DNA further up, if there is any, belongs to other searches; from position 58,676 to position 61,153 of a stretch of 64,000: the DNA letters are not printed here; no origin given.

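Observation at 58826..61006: Single polypeptide fusing a lipid-phosphate sugar synthase (GT2) to a GT-C transferase-like domain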

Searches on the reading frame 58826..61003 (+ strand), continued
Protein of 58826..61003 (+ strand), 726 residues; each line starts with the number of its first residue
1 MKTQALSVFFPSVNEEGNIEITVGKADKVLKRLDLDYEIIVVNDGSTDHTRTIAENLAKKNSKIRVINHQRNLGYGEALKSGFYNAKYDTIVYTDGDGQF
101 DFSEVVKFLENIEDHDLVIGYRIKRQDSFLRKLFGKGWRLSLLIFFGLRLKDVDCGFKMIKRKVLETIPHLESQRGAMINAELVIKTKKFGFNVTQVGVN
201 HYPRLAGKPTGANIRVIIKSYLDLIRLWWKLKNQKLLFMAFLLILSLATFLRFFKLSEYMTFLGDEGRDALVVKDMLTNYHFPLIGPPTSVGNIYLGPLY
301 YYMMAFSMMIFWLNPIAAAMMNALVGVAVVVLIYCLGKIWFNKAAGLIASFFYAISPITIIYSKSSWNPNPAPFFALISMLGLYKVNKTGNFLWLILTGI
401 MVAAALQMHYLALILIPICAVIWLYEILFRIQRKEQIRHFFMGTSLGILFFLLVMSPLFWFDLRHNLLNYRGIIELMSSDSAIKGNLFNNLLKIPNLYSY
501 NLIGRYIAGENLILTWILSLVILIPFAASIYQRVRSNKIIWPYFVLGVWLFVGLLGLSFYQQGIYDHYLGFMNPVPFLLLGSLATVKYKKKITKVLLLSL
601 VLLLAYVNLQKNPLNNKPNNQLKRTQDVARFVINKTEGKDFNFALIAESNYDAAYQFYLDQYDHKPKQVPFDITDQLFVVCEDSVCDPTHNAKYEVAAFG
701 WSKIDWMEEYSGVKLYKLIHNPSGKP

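Call 18: predict_structure(alignment_id=A1)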
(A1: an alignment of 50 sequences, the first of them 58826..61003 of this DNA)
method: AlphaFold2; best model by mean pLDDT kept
length: 726 residues; sequences in the alignment: 50
mean_pLDDT: 87.7   pTM: 0.81
mean pLDDT of the five models: 87.7, 87.5, 86.4, 84.5, 77.7
residues with pLDDT >= 90: 365; 70-90: 323; 50-70: 33; < 50: 5
segments of 3 or more residues with pLDDT < 50: 363-366
pLDDT, mean of each block of 10 residues (from residue 1): 86 83 91 93 87 91 91 82 93 86 91 93 76 82 85 86 93 84 91 92 66 75 88 87 95 84 71 91 81 79 90 86 92 96 94 89 54 95 96 98 92 95 96 93 97 93 88 77 82 93 89 92 89 86 95 93 81 94 84 87 91 80 91 92 85 88 87 92 85 88 93 92 75
secondary structure, 60 per line:
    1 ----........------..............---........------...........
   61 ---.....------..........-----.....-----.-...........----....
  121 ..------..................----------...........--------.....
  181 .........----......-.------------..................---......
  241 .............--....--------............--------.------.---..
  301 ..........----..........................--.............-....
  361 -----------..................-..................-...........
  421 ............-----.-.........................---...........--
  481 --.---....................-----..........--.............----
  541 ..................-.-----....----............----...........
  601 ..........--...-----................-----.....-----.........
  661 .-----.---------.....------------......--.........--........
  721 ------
elements in order (helices of 4 or more, strands of 3 or more residues): E5-12 H19-32 E36-43 H50-60 E64-68 H75-84 E90-94 H102-112 E117-122 H129-146 E157-161 H162-167 H176-189 E194-199 H214-231 H235-253 H256-259 H268-279 H299-310 H315-340 H343-355 H357-360 H372-389 H392-408 H410-432 H440-464 H468-478 H487-506 H512-521 H524-536 H541-558 H566-569 H574-585 H590-610 H621-636 E642-646 H652-661 E677-681 H694-699 E702-710 E713-720
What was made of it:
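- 59519..59527 (+): Fusion junction: 3-residue kink K232-N233-Q234 between the interface helix and TM1. DSSP on the model (call 18).
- Structure: the full-length model has pLDDT 87.7 and pTM 0.81, with helix 214-231, a 3-residue kink and then TM1 235-253 (call 18). The full-length pTM of 0.81 hints at a defined inter-domain geometry (call 18).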

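Call 23: fold_search(model_id=the predicted structure, library=pdb)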
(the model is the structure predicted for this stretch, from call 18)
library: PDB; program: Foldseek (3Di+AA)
matches with E <= 10: 1040; with E <= 0.001: 263
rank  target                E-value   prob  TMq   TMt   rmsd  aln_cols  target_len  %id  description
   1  9asc_A                1.4e-12  1.00  0.29  0.63   9.0       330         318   20  Cryo-EM Structure of the Glycosyltransferase ArnC from Salmonella enterica in the UDP-bound State Determined on Talos  (released 2025-02-05)
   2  9bhe_A                3.7e-12  1.00  0.30  0.67   5.4       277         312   23  Salmonella undecaprenyl-phosphate 4-deoxy-4-formamido-L-arabinose transferase (ArnC) bound to UDP (released 2025-02-12)
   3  9bhc_A                3.9e-12  1.00  0.28  0.62   6.7       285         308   20  Salmonella undecaprenyl-phosphate 4-deoxy-4-formamido-L-arabinose transferase (ArnC) (released 2025-02-12)
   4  9bhc_B                4.5e-12  1.00  0.28  0.63   9.4       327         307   19  Salmonella undecaprenyl-phosphate 4-deoxy-4-formamido-L-arabinose transferase (ArnC) (released 2025-02-12)
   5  9bhe_B                5.9e-12  1.00  0.29  0.64   3.7       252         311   23  Salmonella undecaprenyl-phosphate 4-deoxy-4-formamido-L-arabinose transferase (ArnC) bound to UDP (released 2025-02-12)
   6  9nyd_C                2.7e-11  1.00  0.29  0.64   4.0       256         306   24  Cryo-EM structure of the glycosyltransferase GtrB in the pre-catalysis and product-bound state (released 2025-12-17)
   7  9nyd_A                3.9e-11  1.00  0.29  0.64   4.2       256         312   25  Cryo-EM structure of the glycosyltransferase GtrB in the pre-catalysis and product-bound state (released 2025-12-17)
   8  9b77_A                3.9e-11  1.00  0.29  0.62   8.6       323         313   20  Cryo-EM Structure of the Glycosyltransferase ArnC from Salmonella enterica in the Apo State Determined on Krios micros (released 2025-02-05)
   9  9ep0                  3.9e-11  1.00  0.29  0.58  14.3       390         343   20  Dolichyl phosphate mannose synthase in complex with donor (GDP-Man) and traces of acceptor (Dol55P) and product (Dol55P- (released 2025-10-01)
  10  5mlz                  4.1e-11  1.00  0.31  0.60  13.7       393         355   21  Dolichyl phosphate mannose synthase in complex with GDP and Mg2+ (released 2017-08-09)
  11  8vxh_A                4.3e-11  1.00  0.28  0.60   8.2       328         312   20  Cryo-EM Structure of the Glycosyltransferase ArnC from Salmonella enterica in the Apo State Determined on Talos Arctic (released 2025-02-05)
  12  9nyf_A                6.7e-11  1.00  0.27  0.61   5.4       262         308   26  Cryo-EM structure of the glycosyltransferase GtrB (tetramer volume) (released 2025-12-17)
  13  9nyc_A                9.2e-11  1.00  0.28  0.61   9.7       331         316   22  Cryo-EM structure of the glycosyltransferase GtrB in the substrate-bound state (released 2025-12-17)
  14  9nye_A                1.6e-10  1.00  0.26  0.56   5.6       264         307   25  Cryo-EM structure of the glycosyltransferase GtrB in the apo state (octamer volume) (released 2025-12-17)
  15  9nyd_B                2.1e-10  1.00  0.28  0.63   4.5       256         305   24  Cryo-EM structure of the glycosyltransferase GtrB in the pre-catalysis and product-bound state (released 2025-12-17)
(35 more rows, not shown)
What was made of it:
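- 58826..59464 (+): Cytoplasmic GT2 (GT-A fold) catalytic domain, aa 1-213, of the polyprenyl-phosphate glycosyltransferase type. Best fold matches are ArnC, GtrB and DPMS at E 1e-12 to 1e-9 (call 23).
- On GT2 polyprenyl-phosphate glycosyltransferases (DPMS / GtrB / ArnC type): Foldseek ranks 1-25 are ArnC, GtrB and DPMS (call 23).
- Nearest folds for the GT2 half are ArnC, GtrB and DPMS (E 1e-12 to 1e-9), ahead of soluble GT2s (about 1e-7) (call 23).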

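Call 27: search_protein_families(library=pfam, proteins=[P0124, P0128, P0155, P0226, P0223, P0264, P0251, P0214, P0122, P0164], max_evalue=0.001)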
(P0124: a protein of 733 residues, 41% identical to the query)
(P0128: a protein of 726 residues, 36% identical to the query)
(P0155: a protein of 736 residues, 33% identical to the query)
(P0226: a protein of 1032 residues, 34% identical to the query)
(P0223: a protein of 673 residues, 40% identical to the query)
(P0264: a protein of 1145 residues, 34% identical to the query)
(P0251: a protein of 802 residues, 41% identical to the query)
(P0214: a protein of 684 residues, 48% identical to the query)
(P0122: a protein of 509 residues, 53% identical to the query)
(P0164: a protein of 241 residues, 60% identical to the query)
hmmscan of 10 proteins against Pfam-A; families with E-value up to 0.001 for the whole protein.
P0124 (733 aa): 4 families
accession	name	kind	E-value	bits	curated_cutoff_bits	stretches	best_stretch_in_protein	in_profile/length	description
PF00535.33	Glycos_transf_2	-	1e-34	120.4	23.3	1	6-171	1-167/168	Glycosyl transferase family 2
PF13231.12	PMT_2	-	1e-09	39.3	26.1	1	310-465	4-160/160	Dolichyl-phosphate-mannose-protein mannosyltransferase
PF13641.12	Glyco_tranf_2_3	-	1.6e-05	25.5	27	1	5-98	3-97/230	Glycosyltransferase like family 2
PF02366.24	PMT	-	1.9e-05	24.8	22.7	1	330-465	85-233/245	Dolichyl-phosphate-mannose-protein mannosyltransferase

P0128 (726 aa): 3 families
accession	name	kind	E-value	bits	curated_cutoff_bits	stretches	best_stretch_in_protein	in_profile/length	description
PF00535.33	Glycos_transf_2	-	4.1e-29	102.1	23.3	1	13-174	1-167/168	Glycosyl transferase family 2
PF13231.12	PMT_2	-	7.3e-08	33.2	26.1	1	307-467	4-159/160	Dolichyl-phosphate-mannose-protein mannosyltransferase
PF10111.15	Glyco_tranf_2_2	-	1.2e-06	28.7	27.3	1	13-109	1-94/276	Glycosyltransferase like family 2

P0155 (736 aa): 1 family
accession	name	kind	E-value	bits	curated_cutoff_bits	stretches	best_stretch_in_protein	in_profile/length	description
PF13231.12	PMT_2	-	6e-14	53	26.1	1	309-463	4-160/160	Dolichyl-phosphate-mannose-protein mannosyltransferase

P0226 (1032 aa): 4 families
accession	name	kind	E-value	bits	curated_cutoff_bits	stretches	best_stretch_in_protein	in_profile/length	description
PF00535.33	Glycos_transf_2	-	1.1e-28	100.7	23.3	1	13-170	3-165/168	Glycosyl transferase family 2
PF13231.12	PMT_2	-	1.3e-10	42.1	26.1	1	289-449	2-150/160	Dolichyl-phosphate-mannose-protein mannosyltransferase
PF10111.15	Glyco_tranf_2_2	-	1.2e-06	28.6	27.3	1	12-111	2-101/276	Glycosyltransferase like family 2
PF11028.14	TMEM260-like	-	2.7e-05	24.4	24.2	1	285-430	12-175/179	Protein O-mannosyl-transferase TMEM260-like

P0223 (673 aa): 4 families
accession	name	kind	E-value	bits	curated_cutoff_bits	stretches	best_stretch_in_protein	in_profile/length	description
PF00535.33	Glycos_transf_2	-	1.3e-26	94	23.3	1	436-594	4-167/168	Glycosyl transferase family 2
PF13231.12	PMT_2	-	1.6e-13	51.6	26.1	1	67-217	3-155/160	Dolichyl-phosphate-mannose-protein mannosyltransferase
PF10111.15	Glyco_tranf_2_2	-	7.2e-05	22.8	27.3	1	462-524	29-92/276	Glycosyltransferase like family 2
PF02366.24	PMT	-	0.00015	21.9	22.7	1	77-223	74-231/245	Dolichyl-phosphate-mannose-protein mannosyltransferase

P0264 (1145 aa): 7 families
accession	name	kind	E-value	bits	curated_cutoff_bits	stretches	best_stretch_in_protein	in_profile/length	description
PF13231.12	PMT_2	-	9.3e-36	123.9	26.1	1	540-698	1-160/160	Dolichyl-phosphate-mannose-protein mannosyltransferase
PF00535.33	Glycos_transf_2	-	6.4e-30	104.7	23.3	1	203-353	1-156/168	Glycosyl transferase family 2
PF24878.1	YkcB_C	-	5.7e-25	87.5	27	1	1002-1072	1-71/85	Putative mannosyltransferase YkcB-like, C-terminal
PF04138.20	GtrA_DPMS_TM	-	6.1e-18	65.6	26.1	1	33-159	1-117/117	GtrA/DPMS, transmembrane domain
PF13641.12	Glyco_tranf_2_3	-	1.4e-08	35.4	27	1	201-378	2-171/230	Glycosyltransferase like family 2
PF10111.15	Glyco_tranf_2_2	-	4.3e-07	30.1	27.3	1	203-309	1-107/276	Glycosyltransferase like family 2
PF13704.12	Glyco_tranf_2_4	-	0.00085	20.2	27.5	0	210-300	2-88/98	Glycosyl transferase family 2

P0251 (802 aa): 4 families
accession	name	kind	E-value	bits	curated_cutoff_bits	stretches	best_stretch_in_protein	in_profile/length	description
PF00535.33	Glycos_transf_2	-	1.5e-31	110.1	23.3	1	7-166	1-165/168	Glycosyl transferase family 2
PF10111.15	Glyco_tranf_2_2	-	1.2e-05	25.3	27.3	1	12-111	6-105/276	Glycosyltransferase like family 2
PF13641.12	Glyco_tranf_2_3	-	1.6e-05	25.5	27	1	4-107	1-106/230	Glycosyltransferase like family 2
PF13704.12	Glyco_tranf_2_4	-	0.00016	22.6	27.5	1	37-97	20-81/98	Glycosyl transferase family 2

P0214 (684 aa): 3 families
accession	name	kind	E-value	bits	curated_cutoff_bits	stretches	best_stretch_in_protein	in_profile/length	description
PF00535.33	Glycos_transf_2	-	3.6e-29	102.3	23.3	1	8-166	1-165/168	Glycosyl transferase family 2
PF13231.12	PMT_2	-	2.4e-08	34.8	26.1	1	282-427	2-151/160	Dolichyl-phosphate-mannose-protein mannosyltransferase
PF10111.15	Glyco_tranf_2_2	-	1.9e-07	31.3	27.3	1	8-110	1-104/276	Glycosyltransferase like family 2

P0122 (509 aa): 2 families
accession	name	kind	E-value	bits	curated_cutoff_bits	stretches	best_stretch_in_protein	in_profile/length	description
PF13231.12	PMT_2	-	3.7e-11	43.9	26.1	1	72-226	4-155/160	Dolichyl-phosphate-mannose-protein mannosyltransferase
PF02366.24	PMT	-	7.8e-08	32.6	22.7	1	91-235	84-233/245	Dolichyl-phosphate-mannose-protein mannosyltransferase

P0164 (241 aa): 2 families
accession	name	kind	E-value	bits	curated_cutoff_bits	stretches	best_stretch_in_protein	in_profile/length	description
PF00535.33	Glycos_transf_2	-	4.4e-28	98.7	23.3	1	15-175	1-166/168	Glycosyl transferase family 2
PF13641.12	Glyco_tranf_2_3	-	0.00018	22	27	1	14-105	3-96/230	Glycosyltransferase like family 2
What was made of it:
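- P0155 keeps an intact GT-C half while its GT2 half has decayed (call 27).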

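Call 57: list_cluster_members(proteins=[P0264, P0223, P0226, P0214, P0251, P0155, P0124, P0125, P0126, P0128])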
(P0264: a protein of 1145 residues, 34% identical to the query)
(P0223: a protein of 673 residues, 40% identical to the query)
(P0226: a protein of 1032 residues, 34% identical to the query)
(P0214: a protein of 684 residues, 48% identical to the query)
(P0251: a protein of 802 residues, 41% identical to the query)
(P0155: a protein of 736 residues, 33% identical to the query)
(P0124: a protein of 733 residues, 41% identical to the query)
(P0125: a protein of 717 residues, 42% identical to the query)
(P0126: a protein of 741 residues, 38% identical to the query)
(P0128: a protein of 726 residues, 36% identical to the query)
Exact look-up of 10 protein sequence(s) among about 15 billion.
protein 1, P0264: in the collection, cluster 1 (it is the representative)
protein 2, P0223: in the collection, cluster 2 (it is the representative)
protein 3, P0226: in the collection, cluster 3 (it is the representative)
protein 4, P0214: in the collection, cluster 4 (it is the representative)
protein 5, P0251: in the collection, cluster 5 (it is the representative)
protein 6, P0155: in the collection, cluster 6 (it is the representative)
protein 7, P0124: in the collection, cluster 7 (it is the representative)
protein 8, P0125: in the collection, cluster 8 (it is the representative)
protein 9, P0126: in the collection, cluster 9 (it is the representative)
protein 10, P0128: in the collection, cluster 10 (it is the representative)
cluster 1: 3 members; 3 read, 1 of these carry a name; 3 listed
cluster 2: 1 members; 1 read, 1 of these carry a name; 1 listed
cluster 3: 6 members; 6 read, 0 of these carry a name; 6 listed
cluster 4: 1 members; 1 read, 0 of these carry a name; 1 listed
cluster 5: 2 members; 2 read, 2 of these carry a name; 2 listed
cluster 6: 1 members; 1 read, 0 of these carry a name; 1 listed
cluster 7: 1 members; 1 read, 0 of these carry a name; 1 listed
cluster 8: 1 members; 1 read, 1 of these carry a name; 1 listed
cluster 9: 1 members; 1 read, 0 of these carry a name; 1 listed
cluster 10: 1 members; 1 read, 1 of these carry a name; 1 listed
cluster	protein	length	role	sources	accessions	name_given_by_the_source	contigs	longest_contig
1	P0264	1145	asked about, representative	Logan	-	-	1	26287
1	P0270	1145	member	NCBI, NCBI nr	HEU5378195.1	MAG TPA: glycosyltransferase family 39 protein [Ktedonobacteraceae bacterium] | glycosyltransferase family 39 protein [Ktedonobacteraceae bacterium]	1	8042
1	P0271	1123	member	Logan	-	-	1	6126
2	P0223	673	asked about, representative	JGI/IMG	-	hypothetical protein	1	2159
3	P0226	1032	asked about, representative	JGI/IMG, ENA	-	-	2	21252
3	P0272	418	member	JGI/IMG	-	-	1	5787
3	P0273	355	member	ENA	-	-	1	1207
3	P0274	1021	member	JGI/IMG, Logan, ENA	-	-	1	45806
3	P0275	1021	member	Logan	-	-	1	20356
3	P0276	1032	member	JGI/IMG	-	-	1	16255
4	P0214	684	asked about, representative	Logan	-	-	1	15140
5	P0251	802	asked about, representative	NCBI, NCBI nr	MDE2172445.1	MAG: glycosyltransferase family 2 protein [Patescibacteria group bacterium] | glycosyltransferase family 2 protein [Patescibacteria group bacterium]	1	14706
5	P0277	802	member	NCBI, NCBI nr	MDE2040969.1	MAG: glycosyltransferase family 2 protein [Patescibacteria group bacterium] | glycosyltransferase family 2 protein [Patescibacteria group bacterium]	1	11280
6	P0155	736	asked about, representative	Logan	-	-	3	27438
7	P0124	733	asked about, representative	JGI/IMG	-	-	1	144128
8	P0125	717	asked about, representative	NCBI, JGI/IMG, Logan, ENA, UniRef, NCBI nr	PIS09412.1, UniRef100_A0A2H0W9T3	hypothetical protein COT75_01900 [Candidatus Beckwithbacteria bacterium ... | Glycosyltransferase 2-like domain-containing protein n=1 Tax=Candidatus Beckwithbacteria ... | MAG: hypothetical protein COT75_01900 [Candidatus Beckwithbacteria bacterium ...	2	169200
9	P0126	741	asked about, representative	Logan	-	-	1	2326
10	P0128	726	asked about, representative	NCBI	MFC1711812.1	glycosyltransferase [Patescibacteria group bacterium]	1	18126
